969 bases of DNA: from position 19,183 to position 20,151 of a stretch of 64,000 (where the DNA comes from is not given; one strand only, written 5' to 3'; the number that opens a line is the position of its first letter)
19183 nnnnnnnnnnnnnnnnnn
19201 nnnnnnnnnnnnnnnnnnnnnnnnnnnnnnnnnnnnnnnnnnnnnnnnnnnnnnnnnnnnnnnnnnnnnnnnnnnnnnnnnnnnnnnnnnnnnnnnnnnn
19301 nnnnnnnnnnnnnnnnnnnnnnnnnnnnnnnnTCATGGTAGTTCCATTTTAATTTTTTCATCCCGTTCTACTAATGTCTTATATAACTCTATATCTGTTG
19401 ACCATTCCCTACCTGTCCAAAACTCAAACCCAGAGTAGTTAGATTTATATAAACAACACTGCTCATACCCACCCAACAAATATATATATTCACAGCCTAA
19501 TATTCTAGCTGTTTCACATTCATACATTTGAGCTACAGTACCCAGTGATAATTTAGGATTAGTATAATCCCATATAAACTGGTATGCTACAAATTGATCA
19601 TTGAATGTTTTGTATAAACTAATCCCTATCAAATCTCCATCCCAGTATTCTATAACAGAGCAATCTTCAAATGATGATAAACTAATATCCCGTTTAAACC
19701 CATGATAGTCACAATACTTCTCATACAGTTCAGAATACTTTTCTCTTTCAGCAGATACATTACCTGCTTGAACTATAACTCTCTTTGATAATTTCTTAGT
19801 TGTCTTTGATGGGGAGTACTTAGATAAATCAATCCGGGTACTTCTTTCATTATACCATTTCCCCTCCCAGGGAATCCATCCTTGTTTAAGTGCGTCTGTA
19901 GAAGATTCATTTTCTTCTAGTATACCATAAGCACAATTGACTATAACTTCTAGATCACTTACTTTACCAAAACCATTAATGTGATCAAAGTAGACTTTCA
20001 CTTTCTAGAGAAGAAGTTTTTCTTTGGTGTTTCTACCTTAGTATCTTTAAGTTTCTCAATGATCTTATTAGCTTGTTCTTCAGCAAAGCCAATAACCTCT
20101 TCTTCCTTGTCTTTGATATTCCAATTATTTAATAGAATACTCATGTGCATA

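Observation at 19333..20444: Phage-encoded Bpt/ATE-like aminoacyl-tRNA-protein transferase coupled to a small HExxH protein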

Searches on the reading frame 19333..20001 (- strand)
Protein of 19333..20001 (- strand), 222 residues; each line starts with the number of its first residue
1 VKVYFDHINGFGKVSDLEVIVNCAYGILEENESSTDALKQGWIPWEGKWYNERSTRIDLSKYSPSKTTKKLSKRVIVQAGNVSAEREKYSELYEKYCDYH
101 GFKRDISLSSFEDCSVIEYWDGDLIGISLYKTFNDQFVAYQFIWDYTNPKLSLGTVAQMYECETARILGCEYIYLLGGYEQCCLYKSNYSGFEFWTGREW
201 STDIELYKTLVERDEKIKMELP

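Call 4: search_protein_families(library=pfam, proteins=[window:19333-20001:-], max_evalue=1)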
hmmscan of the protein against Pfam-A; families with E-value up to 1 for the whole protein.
window:19333-20001:- (222 aa): 2 families
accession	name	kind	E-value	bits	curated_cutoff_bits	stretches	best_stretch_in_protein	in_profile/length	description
PF04377.21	ATE_C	-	7.4e-09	36.7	25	1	108-193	31-119/122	Arginine-tRNA-protein transferase, C terminus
PF13480.13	Acetyltransf_6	-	0.026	15.1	22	1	119-181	78-140/143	Acetyltransferase (GNAT) domain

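Call 5: search_dna_similar(query=window:19333-20001:-, collection=phages, mode=protein, max_rows=40, max_evalue=0.001)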
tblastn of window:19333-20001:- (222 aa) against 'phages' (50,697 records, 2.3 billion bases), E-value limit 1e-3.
No match.

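Call 8: search_protein_families(library=phrogs, proteins=[window:19333-20001:-], max_evalue=0.001)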
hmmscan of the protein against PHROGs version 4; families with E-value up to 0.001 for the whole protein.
window:19333-20001:- (222 aa): 0 families

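Call 9: search_protein_families(library=ncbifam, proteins=[window:19333-20001:-], max_evalue=0.1)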
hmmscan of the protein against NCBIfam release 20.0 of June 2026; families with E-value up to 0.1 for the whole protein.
window:19333-20001:- (222 aa): 7 families
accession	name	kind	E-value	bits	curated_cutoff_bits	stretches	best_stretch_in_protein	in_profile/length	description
NF002344.0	PRK01305.2-1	equivalog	3.7e-08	33.3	252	1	54-199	64-228/241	arginyltransferase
NF002346.0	PRK01305.2-3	equivalog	1.2e-07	31.5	170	1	54-200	80-242/247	arginyltransferase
NF002341.0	PRK01305.1-1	equivalog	1.9e-07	31.1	252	1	54-202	75-239/247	arginyltransferase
NF002347.0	PRK01305.2-4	equivalog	2e-05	24.6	358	1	54-203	69-233/236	arginyltransferase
NF002343.0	PRK01305.1-4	equivalog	2.2e-05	23.8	267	1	55-202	73-243/256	arginyltransferase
NF002342.0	PRK01305.1-3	equivalog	0.00019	21.1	205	1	56-202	75-237/239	arginyltransferase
NF002345.0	PRK01305.2-2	equivalog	0.00038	20.6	246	1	54-200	68-228/230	arginyltransferase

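Call 10: find_homologous_proteins(query=window:19333-20001:-, max_evalue=0.001)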
Query window:19333-20001:- (222 aa): 192 proteins with E <= 0.001 among 276 candidates; the best 120 are listed.
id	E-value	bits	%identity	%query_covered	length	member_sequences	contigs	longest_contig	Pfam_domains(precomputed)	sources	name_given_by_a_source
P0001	2.3e-142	490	94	100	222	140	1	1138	PF04377.22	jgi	jgi:arginyl-tRNA--protein-N-Asp/Glu arginylyltransferase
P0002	3.4e-141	486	94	100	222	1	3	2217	PF04377.22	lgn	-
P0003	5.2e-122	424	80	100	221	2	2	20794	PF04377.22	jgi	-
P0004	3.6e-121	421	80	99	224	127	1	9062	PF04377.22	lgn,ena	-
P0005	6.2e-121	420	80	100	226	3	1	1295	PF04377.22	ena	-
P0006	5.7e-120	417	80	99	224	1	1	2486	PF04377.22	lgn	-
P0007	9.7e-119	413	78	99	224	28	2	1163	PF04377.22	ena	-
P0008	1.1e-118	413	80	99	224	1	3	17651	PF04377.22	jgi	jgi:arginyl-tRNA--protein-N-Asp/Glu arginylyltransferase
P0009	3.9e-118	411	78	100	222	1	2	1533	PF04377.22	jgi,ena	jgi:arginyl-tRNA--protein-N-Asp/Glu arginylyltransferase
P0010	5.9e-118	410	79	99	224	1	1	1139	PF04377.22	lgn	-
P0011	7.3e-118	410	77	100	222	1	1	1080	PF04377.22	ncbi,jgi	jgi:arginyl-tRNA--protein-N-Asp/Glu arginylyltransferase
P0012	1.0e-117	410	78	99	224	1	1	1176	PF04377.22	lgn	-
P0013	1.5e-117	409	79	99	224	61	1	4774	PF04377.22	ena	-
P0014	2.0e-117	409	78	100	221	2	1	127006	PF04377.22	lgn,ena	-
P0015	2.6e-117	408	80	99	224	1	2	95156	PF04377.22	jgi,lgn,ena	jgi:arginyl-tRNA--protein-N-Asp/Glu arginylyltransferase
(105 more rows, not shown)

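Call 11: search_solved_structures(query=window:19333-20001:-, max_evalue=10, show_alignments=3)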
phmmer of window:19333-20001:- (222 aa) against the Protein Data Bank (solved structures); distinct sequences matched with E-value up to 10: 5.
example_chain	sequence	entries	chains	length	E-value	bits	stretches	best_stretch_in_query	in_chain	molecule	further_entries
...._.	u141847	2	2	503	0.015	18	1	115-190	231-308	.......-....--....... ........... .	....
7tif_A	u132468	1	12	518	0.016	18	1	115-190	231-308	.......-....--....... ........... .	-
8j6v_A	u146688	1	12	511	0.016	18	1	115-190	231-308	arginyltransferase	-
7wg1_A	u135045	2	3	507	2.2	11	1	116-190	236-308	Arginyltransferase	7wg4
7wfx_A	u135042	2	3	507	2.2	11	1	116-190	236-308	Arginyltransferase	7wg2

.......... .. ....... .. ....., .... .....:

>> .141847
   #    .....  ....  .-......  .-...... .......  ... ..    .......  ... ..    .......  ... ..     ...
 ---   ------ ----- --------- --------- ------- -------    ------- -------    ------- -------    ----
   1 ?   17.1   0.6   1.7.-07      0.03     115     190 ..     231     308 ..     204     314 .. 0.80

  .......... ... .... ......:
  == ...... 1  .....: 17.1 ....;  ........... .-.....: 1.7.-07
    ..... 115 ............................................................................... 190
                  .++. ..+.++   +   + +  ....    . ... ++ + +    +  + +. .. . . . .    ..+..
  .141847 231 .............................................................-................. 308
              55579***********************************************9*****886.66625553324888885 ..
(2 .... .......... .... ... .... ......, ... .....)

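Call 15: find_encoding_contigs(protein=P0014, flank=10000, max_places=3)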
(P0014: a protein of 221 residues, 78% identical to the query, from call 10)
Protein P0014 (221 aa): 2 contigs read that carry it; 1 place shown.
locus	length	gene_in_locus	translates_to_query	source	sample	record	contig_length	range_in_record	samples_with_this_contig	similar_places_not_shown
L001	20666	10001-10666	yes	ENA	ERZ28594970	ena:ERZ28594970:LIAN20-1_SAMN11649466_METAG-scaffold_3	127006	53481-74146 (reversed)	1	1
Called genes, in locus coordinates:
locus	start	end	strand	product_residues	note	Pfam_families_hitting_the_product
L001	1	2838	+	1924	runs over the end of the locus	-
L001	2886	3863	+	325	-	-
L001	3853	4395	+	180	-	-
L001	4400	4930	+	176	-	PF00692:dUTPase, PF22769:DCD (weak)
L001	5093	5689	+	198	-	-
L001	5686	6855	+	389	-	PF03796:DnaB_C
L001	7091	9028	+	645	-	PF00476:DNA_pol_A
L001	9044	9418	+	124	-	-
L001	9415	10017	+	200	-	-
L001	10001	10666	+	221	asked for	PF04377:ATE_C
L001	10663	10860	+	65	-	-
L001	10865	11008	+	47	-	-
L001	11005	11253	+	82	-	-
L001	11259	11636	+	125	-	-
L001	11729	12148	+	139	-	-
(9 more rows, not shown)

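Call 25: find_related_loci(query=A1, collection=viral_contigs, flank=10000)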
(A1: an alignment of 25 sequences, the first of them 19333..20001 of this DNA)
Query A1 (222 aa) in viral_contigs; peptide patterns used: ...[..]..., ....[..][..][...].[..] (x = any residue, [..] = any of these).
554 stretches matched a pattern; 494 encode a relative of the query (tblastn E <= 1e-3); the best 80 are kept; 80 distinct loci.
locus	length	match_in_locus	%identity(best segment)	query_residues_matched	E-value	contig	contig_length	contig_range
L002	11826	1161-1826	96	1-222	1e-145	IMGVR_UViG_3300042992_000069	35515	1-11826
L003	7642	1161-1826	96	1-222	1e-145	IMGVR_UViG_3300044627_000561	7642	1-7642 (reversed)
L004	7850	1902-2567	96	1-222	1e-145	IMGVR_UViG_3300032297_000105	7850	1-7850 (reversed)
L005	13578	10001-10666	96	1-222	1e-145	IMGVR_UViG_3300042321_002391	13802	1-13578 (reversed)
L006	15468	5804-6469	96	1-222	1e-145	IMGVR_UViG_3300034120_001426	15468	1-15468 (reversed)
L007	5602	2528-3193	95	1-222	8e-146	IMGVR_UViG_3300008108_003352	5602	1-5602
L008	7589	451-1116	95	1-222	6e-145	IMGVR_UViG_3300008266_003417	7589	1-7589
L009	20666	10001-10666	95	1-222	2e-144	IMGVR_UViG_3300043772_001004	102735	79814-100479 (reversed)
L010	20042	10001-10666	95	1-222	2e-144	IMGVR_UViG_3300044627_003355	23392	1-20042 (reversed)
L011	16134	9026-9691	95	1-222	2e-144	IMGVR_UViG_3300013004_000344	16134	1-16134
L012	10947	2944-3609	95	1-222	2e-144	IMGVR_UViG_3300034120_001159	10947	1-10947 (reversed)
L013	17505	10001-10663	80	1-221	3e-123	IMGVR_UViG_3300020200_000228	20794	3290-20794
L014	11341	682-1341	80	1-220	3e-123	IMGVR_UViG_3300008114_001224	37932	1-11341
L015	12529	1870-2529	80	1-220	8e-123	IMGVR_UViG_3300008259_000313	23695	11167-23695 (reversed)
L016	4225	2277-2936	80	1-220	2e-124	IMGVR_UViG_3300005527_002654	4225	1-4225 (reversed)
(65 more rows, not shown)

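Call 27: predict_structure(alignment_id=A1)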
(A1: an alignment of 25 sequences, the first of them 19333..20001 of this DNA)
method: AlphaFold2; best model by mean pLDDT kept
length: 222 residues; sequences in the alignment: 25
mean_pLDDT: 87.2   pTM: 0.84
mean pLDDT of the five models: 87.2, 85.5, 85.0, 84.4, 82.1
residues with pLDDT >= 90: 138; 70-90: 58; 50-70: 17; < 50: 9
segments of 3 or more residues with pLDDT < 50: 10-15, 18-20
pLDDT, mean of each block of 10 residues (from residue 1): 68 47 81 95 89 91 96 96 93 90 79 95 95 95 90 94 98 80 86 93 93 79 60
secondary structure, 60 per line:
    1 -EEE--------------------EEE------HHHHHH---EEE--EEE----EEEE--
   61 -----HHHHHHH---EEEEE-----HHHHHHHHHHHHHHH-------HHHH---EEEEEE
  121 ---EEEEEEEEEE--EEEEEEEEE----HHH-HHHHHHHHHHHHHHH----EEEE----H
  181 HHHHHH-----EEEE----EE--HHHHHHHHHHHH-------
elements in order: E2-4 E25-27 H34-39 E43-45 E48-50 E55-58 H66-72 E76-80 H86-100 H108-111 E115-120 E124-133 E136-144 H153-167 E172-175 H180-186 E192-195 H204-215

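Call 31: fold_search(model_id=the predicted structure, library=pdb)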
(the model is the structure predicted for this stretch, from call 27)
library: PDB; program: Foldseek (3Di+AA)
matches with E <= 10: 723; with E <= 0.001: 86
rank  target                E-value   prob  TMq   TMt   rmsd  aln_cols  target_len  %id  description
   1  8tzv_A                6.2e-09  1.00  0.67  0.46   6.0       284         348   16  Apo form of human ATE1 (released 2024-08-14)
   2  7wg1_B                7.3e-08  1.00  0.60  0.30   5.2       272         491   17  DVAA-KlAte1 (released 2022-09-14)
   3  7wfx_A                1.0e-07  1.00  0.60  0.30   5.2       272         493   17  EVAA-KlAte1 (released 2022-09-14)
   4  7wg1_A                1.4e-07  1.00  0.61  0.30   4.9       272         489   17  DVAA-KlAte1 (released 2022-09-14)
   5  7wfx_B                2.2e-07  1.00  0.63  0.32   4.4       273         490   16  EVAA-KlAte1 (released 2022-09-14)
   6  7tif_G                2.2e-07  1.00  0.58  0.31   6.5       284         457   14  2.85 Angstroem crystal structure of Arginyltransferase 1 (ATE1) from Saccharomyces cerevisiae (released 2022-09-14)
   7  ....                  2.4e-07  1.00  0.60  0.29   5.0       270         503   16  CryoEM structure of yeast Arginyltransferase 1 (ATE1) (released 2023-04-26)
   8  7wg2                  2.5e-07  1.00  0.59  0.30   5.2       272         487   17  EVAA-KlAte1 (released 2022-09-14)
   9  7wg4                  2.7e-07  1.00  0.57  0.28   4.1       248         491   18  DVAA-KlAte1 (released 2022-09-14)
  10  7tif_K                3.4e-07  1.00  0.57  0.30   5.9       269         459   13  2.85 Angstroem crystal structure of Arginyltransferase 1 (ATE1) from Saccharomyces cerevisiae (released 2022-09-14)
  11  8j6v_J                3.6e-07  1.00  0.57  0.30   6.0       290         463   14  Structure of yeast Arginyl-tRNA-protein transferase 1 (released 2023-06-07)
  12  7tif_A                4.3e-07  1.00  0.59  0.31   4.2       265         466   15  2.85 Angstroem crystal structure of Arginyltransferase 1 (ATE1) from Saccharomyces cerevisiae (released 2022-09-14)
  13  8j6v_A                4.5e-07  1.00  0.58  0.30   4.8       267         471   15  Structure of yeast Arginyl-tRNA-protein transferase 1 (released 2023-06-07)
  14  7tif_F                6.1e-07  1.00  0.63  0.33   7.8       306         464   14  2.85 Angstroem crystal structure of Arginyltransferase 1 (ATE1) from Saccharomyces cerevisiae (released 2022-09-14)
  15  8j6v_L                6.5e-07  1.00  0.58  0.30   6.0       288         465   14  Structure of yeast Arginyl-tRNA-protein transferase 1 (released 2023-06-07)
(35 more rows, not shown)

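Call 42: find_related_loci(query=A1, collection=genome_contigs, flank=10000)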
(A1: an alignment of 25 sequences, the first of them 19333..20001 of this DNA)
Query A1 (222 aa) in genome_contigs; peptide patterns used: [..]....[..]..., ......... (x = any residue, [..] = any of these).
37 stretches matched a pattern; 3 encode a relative of the query (tblastn E <= 1e-3); 3 distinct loci.
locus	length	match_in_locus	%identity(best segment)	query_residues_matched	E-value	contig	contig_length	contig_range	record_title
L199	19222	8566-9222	69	1-219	3e-103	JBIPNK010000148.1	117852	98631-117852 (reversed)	MAG: Chitinophagaceae bacterium isolate ME2018-06-05_3300043470_group8_bin116 Rohwer_bin516_scaffold_57_c1, whole genome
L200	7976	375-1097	29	1-217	5e-20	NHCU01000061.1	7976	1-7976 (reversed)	MAG: Betaproteobacteria bacterium TMED41 121020, whole genome shotgun sequence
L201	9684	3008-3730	27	1-217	4e-18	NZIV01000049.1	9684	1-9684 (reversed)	MAG: Candidatus Neomarinimicrobiota bacterium isolate MED589 85461, whole genome shotgun sequence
